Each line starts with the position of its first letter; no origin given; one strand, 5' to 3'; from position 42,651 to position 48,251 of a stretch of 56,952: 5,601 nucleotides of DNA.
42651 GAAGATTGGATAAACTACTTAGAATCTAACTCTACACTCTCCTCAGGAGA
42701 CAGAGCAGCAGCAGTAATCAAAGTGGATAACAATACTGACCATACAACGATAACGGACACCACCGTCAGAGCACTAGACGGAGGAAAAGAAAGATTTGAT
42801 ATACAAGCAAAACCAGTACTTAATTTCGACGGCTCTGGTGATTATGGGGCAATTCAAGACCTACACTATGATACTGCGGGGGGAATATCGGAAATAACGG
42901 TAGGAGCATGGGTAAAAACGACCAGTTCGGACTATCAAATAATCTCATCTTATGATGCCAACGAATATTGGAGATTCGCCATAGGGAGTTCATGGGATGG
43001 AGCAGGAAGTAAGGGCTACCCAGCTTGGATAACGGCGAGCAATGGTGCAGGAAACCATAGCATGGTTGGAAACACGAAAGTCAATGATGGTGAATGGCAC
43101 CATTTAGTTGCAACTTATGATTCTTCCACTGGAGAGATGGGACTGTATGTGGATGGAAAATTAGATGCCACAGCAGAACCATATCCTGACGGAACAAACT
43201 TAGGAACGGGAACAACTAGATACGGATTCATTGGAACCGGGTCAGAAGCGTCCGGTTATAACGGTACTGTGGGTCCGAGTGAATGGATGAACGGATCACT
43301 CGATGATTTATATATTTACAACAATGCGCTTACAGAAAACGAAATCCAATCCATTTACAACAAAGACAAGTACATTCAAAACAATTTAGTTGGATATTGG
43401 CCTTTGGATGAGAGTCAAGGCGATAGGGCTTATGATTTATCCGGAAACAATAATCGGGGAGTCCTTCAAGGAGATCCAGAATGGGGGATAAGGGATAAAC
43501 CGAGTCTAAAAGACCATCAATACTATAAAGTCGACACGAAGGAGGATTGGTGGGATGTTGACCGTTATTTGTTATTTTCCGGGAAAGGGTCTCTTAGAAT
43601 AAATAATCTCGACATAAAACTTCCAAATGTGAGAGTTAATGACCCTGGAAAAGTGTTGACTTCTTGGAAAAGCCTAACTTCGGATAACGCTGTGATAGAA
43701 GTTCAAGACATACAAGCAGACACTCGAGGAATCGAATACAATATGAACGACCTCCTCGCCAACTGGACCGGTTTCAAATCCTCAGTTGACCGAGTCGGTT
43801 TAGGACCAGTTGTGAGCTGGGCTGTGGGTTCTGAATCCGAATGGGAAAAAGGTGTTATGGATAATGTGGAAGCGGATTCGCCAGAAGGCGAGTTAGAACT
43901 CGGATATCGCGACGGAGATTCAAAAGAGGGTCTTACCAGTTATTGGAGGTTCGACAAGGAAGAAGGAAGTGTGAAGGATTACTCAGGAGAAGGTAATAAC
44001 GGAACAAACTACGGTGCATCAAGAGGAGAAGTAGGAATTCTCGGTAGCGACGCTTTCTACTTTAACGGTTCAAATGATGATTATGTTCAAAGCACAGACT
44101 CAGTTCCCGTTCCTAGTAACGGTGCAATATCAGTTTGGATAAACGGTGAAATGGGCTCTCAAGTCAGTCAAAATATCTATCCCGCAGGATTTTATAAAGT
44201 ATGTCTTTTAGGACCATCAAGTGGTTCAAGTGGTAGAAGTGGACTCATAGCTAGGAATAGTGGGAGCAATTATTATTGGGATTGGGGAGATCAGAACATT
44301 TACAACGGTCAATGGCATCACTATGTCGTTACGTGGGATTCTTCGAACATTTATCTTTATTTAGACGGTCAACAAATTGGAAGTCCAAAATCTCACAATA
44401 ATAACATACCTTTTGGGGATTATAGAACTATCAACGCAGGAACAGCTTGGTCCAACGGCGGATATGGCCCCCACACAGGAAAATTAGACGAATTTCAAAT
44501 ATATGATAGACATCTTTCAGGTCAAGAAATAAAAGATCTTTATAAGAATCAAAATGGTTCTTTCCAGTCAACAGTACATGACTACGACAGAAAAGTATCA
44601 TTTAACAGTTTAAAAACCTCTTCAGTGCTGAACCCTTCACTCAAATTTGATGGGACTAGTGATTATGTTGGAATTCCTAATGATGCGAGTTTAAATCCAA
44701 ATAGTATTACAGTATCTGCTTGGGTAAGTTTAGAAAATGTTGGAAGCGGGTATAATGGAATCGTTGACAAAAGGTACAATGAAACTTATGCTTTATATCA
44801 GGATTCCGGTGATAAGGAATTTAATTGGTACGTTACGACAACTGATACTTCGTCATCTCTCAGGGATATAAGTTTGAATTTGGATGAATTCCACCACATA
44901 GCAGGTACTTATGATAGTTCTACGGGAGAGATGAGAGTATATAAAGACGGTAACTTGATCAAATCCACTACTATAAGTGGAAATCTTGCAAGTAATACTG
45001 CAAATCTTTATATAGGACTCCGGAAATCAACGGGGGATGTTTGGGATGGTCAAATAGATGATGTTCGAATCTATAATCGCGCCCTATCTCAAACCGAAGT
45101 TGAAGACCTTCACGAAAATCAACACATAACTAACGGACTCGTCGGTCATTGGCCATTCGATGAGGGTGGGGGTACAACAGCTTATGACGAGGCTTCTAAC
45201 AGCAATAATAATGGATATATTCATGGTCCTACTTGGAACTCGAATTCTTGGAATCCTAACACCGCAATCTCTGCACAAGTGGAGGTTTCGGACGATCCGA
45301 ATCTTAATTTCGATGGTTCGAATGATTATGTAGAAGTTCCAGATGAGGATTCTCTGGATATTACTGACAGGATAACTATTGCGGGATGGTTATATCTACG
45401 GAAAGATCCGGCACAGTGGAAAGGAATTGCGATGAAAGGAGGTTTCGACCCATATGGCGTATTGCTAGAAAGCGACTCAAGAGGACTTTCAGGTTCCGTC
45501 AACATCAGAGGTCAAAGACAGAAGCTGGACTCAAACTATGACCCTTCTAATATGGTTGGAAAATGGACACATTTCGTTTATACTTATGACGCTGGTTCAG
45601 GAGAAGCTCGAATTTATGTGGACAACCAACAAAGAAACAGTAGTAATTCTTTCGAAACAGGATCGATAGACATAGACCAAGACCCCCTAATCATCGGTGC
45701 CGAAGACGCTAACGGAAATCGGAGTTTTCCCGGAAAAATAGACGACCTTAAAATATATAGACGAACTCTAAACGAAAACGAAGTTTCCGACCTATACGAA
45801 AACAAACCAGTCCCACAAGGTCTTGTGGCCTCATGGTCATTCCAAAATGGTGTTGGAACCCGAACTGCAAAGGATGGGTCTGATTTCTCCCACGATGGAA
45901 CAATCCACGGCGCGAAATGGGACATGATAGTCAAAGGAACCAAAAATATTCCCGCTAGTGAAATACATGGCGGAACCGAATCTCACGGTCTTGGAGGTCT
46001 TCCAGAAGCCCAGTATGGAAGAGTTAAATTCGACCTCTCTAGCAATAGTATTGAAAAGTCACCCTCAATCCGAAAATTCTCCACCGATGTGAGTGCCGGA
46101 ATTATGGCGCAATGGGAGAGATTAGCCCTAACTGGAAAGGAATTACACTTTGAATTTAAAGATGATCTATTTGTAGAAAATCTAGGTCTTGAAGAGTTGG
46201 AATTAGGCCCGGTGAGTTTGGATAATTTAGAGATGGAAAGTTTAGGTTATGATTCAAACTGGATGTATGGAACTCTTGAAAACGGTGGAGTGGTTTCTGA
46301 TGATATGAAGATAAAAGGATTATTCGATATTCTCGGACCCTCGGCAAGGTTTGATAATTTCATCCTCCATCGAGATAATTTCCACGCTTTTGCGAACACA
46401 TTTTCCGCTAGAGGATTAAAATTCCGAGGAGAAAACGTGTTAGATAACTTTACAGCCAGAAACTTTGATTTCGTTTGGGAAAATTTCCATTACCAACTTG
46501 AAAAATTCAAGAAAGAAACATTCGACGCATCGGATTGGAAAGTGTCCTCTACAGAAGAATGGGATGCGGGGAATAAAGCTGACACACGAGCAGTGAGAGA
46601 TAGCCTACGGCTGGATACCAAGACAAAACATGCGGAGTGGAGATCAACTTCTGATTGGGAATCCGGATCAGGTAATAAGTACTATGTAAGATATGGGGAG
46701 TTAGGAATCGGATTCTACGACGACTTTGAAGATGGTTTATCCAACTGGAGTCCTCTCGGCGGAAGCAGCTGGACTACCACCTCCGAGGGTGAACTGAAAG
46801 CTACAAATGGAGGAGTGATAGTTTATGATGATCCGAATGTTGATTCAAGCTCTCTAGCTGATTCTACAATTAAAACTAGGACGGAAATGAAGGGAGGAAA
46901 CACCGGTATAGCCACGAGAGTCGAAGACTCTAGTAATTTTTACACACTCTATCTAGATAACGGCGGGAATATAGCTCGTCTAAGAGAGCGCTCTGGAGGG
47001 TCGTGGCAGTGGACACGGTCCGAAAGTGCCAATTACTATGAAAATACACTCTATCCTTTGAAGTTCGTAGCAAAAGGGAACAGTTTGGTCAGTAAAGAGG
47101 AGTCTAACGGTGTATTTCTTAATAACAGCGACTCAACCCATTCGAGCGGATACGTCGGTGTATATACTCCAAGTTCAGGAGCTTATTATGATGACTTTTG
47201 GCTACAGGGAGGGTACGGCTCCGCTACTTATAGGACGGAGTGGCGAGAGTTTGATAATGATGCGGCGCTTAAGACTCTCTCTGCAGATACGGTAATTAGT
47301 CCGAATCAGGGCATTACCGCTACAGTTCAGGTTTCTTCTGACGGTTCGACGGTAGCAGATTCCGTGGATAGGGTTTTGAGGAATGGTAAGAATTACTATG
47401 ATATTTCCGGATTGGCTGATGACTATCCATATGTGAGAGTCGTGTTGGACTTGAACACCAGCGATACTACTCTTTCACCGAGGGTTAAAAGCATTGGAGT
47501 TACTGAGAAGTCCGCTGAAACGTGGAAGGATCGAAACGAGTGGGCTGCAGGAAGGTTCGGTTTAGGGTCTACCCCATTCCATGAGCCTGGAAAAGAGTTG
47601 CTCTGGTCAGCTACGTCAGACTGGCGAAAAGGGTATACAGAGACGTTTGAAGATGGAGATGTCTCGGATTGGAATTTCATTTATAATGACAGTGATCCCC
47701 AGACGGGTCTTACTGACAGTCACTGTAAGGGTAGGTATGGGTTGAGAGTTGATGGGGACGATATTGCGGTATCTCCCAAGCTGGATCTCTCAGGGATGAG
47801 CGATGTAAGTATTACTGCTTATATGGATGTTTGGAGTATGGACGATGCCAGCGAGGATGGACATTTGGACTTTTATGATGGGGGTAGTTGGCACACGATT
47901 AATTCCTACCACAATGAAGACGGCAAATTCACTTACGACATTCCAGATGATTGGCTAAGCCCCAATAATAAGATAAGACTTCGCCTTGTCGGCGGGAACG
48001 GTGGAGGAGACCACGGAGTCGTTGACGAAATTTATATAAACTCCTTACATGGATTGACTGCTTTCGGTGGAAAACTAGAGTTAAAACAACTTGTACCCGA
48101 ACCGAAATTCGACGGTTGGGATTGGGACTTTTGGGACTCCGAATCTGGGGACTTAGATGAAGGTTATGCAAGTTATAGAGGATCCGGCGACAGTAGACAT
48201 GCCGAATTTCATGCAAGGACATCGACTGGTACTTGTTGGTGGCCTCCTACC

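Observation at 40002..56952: Giant (at least 5,650-codon) surface-protein ORF that the ORF track does not show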

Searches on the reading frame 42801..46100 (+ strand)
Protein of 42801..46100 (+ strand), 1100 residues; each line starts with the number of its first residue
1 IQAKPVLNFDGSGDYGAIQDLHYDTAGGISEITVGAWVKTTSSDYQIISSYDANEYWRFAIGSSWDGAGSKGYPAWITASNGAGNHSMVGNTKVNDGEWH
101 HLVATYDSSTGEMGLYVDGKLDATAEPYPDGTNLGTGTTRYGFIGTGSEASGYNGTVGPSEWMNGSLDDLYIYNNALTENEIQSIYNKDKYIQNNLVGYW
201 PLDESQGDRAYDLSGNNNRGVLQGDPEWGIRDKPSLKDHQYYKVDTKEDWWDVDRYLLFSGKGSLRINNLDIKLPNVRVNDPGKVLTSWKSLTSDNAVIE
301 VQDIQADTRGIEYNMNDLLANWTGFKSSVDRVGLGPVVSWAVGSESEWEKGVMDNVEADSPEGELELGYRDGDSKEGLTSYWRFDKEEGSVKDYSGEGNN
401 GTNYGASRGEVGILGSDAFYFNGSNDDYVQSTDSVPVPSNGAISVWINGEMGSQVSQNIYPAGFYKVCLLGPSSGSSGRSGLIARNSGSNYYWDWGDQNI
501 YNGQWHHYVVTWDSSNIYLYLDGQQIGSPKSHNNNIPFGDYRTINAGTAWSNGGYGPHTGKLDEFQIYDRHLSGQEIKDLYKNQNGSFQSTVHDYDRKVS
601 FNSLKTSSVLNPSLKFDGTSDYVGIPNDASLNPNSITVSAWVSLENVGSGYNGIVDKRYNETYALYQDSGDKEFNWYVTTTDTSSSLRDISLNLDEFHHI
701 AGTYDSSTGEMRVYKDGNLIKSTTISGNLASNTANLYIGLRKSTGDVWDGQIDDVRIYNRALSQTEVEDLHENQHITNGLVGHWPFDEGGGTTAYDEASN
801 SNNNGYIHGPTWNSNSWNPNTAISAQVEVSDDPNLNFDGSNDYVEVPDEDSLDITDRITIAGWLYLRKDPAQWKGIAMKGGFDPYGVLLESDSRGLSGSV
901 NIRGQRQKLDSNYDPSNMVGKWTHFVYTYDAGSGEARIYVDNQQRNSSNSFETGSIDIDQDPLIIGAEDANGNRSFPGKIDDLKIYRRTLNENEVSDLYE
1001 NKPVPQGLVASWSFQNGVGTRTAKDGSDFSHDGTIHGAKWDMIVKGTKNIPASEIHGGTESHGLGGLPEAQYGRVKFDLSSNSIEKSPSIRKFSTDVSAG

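Call 65: search_solved_structures(query=window:42801-46100:+, max_evalue=0.001)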
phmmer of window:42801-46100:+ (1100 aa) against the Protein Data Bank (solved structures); distinct sequences matched with E-value up to 0.001: 8.
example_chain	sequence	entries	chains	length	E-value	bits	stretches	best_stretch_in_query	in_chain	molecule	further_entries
4qvs_A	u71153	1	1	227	4.5e-05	24.9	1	388-580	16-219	S-layer domain-containing protein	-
3flp_A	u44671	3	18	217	0.00017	22.9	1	83-189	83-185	SAP-like pentraxin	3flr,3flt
8pvq_A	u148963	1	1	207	0.00018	22.8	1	82-204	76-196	Pentraxin-related protein PTX3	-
9k6v_A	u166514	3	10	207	0.00018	22.8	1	82-204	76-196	Pentraxin-related protein PTX3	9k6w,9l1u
9k6u_B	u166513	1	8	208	0.00018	22.8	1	82-204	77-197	Pentraxin-related protein PTX3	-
9k6n_A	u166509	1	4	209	0.00019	22.8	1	82-204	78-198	Pentraxin-related protein PTX3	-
8s50_B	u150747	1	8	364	0.00059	21.2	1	82-204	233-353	Pentraxin-related protein PTX3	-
7zl1_B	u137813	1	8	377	0.00063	21.1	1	82-204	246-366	Pentraxin-related protein PTX3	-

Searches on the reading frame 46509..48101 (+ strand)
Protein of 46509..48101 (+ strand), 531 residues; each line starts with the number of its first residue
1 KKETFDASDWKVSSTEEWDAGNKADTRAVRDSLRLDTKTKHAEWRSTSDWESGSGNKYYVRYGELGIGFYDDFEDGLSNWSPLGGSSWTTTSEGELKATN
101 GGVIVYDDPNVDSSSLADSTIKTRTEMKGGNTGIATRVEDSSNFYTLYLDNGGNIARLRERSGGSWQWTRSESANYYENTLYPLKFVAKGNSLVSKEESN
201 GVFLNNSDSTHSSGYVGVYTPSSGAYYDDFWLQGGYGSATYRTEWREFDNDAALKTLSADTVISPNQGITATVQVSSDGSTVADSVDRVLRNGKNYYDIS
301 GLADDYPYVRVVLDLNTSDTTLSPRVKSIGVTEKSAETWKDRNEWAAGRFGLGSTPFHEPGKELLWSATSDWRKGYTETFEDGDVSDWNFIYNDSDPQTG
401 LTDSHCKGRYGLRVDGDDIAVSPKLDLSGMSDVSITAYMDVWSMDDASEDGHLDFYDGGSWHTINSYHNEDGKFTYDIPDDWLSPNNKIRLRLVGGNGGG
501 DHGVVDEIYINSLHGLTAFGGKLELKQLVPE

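Call 66: search_solved_structures(query=window:46509-48101:+, max_evalue=1)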
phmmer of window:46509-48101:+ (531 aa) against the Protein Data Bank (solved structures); distinct sequences matched with E-value up to 1: 0.
